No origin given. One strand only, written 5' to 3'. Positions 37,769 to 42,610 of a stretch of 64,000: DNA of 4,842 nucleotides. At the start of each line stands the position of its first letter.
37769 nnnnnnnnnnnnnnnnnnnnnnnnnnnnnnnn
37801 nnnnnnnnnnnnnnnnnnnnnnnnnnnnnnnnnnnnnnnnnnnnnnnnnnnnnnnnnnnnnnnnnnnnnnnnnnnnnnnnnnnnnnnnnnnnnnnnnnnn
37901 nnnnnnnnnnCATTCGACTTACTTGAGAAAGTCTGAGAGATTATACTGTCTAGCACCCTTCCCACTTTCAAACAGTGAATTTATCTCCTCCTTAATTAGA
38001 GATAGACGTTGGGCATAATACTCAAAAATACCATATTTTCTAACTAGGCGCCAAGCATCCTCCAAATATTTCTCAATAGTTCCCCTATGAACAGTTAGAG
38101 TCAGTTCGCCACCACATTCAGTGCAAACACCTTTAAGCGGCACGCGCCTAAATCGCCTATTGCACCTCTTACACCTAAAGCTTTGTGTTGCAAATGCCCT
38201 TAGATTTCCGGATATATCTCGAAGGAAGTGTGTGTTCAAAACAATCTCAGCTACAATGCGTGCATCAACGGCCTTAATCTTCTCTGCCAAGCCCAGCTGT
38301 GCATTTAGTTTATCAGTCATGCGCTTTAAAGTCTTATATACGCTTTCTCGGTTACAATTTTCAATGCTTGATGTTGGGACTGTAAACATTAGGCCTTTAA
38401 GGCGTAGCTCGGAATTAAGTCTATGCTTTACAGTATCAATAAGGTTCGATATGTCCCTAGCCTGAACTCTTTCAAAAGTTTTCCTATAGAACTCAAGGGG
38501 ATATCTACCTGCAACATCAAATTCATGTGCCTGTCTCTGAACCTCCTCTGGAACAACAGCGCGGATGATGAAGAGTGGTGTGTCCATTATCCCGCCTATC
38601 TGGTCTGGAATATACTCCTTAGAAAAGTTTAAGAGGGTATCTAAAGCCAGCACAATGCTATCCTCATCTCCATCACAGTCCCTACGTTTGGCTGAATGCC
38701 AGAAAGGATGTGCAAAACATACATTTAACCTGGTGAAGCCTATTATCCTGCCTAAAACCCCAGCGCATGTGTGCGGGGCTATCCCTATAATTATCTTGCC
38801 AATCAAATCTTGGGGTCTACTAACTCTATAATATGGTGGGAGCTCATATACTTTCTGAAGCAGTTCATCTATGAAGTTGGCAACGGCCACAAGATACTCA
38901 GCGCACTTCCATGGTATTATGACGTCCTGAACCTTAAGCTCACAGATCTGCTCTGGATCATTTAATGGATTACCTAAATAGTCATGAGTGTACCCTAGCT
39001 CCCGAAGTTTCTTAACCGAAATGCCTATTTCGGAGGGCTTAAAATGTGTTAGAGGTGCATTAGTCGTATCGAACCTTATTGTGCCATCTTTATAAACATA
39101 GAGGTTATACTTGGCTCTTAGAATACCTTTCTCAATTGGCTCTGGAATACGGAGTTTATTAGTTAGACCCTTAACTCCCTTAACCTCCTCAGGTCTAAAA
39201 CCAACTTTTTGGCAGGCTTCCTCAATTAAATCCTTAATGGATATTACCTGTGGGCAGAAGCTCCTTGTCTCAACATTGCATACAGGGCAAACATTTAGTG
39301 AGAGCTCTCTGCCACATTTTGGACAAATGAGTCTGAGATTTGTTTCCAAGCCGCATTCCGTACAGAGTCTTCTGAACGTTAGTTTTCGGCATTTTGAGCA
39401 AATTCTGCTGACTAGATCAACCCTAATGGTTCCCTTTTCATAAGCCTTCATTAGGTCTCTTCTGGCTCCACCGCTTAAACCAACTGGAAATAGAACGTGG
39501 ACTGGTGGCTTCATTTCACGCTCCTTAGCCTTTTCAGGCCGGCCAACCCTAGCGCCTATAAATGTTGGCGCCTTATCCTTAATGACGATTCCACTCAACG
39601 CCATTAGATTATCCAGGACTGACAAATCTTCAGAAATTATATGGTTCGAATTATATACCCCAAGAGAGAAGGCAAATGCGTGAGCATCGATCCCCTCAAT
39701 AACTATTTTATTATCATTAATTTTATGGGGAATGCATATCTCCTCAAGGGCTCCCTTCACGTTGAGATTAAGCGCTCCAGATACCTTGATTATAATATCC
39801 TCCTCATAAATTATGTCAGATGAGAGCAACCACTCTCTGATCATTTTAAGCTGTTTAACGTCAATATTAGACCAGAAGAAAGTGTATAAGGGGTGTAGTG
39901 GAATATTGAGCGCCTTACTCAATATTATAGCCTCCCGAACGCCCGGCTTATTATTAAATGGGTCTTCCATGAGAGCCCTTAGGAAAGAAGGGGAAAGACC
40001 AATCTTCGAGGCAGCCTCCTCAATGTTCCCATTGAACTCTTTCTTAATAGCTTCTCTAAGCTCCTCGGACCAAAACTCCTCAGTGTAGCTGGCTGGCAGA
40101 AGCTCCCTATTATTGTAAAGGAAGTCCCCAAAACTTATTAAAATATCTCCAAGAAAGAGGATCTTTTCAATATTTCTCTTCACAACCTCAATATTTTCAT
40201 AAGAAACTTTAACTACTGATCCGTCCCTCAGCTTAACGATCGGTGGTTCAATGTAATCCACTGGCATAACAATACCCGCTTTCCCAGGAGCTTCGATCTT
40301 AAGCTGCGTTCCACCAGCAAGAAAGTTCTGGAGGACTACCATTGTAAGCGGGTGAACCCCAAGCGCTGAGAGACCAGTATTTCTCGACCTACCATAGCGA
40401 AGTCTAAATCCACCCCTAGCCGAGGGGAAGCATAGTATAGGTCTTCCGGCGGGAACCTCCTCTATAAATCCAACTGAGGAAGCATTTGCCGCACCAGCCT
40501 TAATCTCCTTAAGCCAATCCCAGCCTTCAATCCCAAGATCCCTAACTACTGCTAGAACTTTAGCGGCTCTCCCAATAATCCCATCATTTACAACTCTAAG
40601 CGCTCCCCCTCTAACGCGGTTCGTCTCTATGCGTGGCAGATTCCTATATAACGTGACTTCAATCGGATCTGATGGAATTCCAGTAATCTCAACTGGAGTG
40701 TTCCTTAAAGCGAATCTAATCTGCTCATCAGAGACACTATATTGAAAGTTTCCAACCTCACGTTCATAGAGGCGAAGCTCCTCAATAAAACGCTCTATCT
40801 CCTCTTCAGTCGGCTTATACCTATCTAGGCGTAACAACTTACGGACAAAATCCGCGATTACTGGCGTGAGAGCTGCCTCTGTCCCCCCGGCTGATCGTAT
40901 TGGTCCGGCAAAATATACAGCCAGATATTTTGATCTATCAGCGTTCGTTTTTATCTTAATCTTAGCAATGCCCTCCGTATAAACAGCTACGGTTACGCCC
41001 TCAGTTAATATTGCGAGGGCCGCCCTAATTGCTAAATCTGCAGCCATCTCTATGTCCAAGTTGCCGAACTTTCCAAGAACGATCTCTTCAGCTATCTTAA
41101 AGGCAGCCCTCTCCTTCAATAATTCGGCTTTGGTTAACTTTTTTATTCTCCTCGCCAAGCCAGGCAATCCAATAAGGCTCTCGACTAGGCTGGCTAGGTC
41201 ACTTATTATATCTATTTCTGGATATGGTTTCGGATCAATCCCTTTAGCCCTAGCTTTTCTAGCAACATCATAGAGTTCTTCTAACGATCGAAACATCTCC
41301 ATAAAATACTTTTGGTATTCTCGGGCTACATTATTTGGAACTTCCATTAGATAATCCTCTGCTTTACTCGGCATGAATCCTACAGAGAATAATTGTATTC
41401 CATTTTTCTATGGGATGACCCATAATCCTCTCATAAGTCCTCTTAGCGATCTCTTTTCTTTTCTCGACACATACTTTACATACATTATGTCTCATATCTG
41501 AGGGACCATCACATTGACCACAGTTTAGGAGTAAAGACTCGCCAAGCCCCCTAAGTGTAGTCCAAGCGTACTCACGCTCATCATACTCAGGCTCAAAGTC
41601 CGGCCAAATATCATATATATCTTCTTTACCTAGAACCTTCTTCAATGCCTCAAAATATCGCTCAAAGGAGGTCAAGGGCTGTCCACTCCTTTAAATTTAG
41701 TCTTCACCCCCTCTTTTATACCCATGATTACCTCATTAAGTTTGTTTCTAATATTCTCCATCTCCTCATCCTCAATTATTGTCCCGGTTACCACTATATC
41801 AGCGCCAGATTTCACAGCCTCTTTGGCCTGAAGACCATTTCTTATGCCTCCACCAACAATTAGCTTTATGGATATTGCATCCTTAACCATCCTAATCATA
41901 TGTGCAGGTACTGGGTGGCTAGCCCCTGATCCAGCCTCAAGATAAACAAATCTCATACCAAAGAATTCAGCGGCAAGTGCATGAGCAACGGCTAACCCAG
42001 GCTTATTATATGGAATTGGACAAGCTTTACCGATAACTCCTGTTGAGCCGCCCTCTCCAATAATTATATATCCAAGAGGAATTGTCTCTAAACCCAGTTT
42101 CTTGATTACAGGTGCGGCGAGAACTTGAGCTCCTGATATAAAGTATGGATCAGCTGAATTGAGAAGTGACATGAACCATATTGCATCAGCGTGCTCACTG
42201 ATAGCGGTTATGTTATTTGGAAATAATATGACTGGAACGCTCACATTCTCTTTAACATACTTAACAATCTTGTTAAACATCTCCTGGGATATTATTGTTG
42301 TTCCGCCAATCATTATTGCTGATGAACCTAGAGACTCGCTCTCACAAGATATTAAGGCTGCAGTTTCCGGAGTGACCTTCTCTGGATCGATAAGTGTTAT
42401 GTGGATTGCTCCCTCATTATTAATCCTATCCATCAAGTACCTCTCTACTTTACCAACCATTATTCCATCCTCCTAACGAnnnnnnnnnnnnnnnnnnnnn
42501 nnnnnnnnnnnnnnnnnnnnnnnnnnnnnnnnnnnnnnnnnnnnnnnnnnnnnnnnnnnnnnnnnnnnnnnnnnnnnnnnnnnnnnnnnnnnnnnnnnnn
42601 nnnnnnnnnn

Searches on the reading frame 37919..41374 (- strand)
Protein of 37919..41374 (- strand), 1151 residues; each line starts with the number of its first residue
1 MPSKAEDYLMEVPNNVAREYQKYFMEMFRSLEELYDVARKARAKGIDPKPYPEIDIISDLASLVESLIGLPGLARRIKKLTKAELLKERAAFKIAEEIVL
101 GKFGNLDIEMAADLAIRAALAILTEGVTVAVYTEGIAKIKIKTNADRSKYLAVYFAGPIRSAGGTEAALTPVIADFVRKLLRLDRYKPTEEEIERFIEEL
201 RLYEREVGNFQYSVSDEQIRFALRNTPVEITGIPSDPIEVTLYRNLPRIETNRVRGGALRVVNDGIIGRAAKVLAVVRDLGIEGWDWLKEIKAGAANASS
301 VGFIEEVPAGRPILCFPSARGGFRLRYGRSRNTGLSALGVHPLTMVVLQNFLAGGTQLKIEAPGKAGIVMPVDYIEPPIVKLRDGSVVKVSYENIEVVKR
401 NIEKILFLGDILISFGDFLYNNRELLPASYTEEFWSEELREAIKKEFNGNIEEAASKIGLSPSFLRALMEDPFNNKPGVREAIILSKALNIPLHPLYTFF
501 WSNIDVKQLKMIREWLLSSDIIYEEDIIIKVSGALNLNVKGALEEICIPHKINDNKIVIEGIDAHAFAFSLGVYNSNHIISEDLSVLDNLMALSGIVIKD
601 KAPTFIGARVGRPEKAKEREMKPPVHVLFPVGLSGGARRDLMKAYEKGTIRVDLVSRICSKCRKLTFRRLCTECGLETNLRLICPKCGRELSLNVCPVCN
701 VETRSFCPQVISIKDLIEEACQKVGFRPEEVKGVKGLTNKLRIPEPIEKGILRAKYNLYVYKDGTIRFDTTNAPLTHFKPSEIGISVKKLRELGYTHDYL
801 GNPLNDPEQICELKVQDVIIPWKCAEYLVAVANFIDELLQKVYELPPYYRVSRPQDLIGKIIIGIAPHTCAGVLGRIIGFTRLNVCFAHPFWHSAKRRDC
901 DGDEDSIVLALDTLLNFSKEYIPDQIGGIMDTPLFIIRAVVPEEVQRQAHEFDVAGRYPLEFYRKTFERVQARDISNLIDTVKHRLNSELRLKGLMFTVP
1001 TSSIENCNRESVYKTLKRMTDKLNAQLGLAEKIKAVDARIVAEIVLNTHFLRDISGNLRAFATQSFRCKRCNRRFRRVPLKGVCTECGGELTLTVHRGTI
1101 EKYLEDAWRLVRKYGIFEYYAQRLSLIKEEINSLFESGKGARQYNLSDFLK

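Call 18: search_protein_families(library=pfam, proteins=[window:37919-41374:-], max_evalue=0.0001)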
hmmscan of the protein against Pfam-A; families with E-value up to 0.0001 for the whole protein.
window:37919-41374:- (1151 aa): 3 families
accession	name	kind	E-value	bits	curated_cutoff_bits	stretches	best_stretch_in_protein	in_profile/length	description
PF24846.1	PolC_DP2_cat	-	1.4e-132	441.7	24.3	1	729-1022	6-299/299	DNA polymerase II large subunit DP2, catalytic domain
PF24844.1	PolC_DP2_central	-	3.5e-114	382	24.3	1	302-691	13-370/372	DNA polymerase II large subunit DP2, central domain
PF03833.19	PolC_DP2_N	-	1e-99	333.5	24.3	1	22-292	1-269/271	DNA polymerase II large subunit DP2, N-terminal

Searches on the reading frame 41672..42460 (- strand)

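Call 18: search_protein_families(library=pfam, proteins=[window:41672-42460:-], max_evalue=0.0001)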
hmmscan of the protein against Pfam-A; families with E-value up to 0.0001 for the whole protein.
window:41672-42460:- (262 aa): 2 families
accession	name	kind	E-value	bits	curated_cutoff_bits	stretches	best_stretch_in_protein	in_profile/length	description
PF01884.23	PcrB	-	3.8e-57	193.8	23.9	1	17-238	7-220/226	PcrB family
PF00977.27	His_biosynth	-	1.5e-06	28.3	23.6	1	171-230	48-106/228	Histidine biosynthesis protein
